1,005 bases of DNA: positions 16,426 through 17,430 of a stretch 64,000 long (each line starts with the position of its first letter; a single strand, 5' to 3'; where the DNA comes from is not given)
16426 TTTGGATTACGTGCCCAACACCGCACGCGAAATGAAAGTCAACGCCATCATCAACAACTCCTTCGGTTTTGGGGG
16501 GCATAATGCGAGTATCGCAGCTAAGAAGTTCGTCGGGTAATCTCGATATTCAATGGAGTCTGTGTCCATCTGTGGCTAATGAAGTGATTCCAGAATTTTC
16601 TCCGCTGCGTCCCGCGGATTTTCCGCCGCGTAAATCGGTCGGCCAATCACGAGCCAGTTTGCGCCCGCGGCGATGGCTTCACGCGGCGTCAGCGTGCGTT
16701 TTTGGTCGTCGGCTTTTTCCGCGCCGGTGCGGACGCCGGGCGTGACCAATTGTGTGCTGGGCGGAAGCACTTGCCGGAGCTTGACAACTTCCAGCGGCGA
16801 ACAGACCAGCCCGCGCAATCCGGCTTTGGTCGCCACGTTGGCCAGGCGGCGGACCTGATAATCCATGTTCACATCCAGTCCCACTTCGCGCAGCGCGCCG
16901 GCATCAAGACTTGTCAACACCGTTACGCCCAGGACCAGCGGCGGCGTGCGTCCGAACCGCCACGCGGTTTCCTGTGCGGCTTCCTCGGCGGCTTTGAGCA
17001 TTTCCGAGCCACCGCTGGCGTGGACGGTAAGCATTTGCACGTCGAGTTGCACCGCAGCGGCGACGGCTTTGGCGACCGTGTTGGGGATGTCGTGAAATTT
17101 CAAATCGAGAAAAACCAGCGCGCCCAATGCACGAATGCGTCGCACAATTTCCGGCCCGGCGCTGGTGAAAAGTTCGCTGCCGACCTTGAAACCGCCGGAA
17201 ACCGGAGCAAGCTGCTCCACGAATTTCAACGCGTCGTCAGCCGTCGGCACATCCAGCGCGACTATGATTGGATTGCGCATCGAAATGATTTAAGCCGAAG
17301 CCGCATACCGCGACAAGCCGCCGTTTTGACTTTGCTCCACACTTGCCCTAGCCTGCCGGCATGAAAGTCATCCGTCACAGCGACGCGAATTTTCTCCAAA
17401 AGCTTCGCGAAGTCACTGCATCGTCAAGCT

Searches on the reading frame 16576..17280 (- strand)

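Call 6: search_protein_families(library=pfam, proteins=[window:16576-17280:-], max_evalue=0.01)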
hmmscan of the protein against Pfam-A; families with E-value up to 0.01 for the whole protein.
window:16576-17280:- (234 aa): 1 family
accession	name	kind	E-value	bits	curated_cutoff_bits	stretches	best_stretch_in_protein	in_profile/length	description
PF00215.30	OMPdecase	-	4.4e-57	194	27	1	4-229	2-221/221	Orotidine 5'-phosphate decarboxylase / HUMPS family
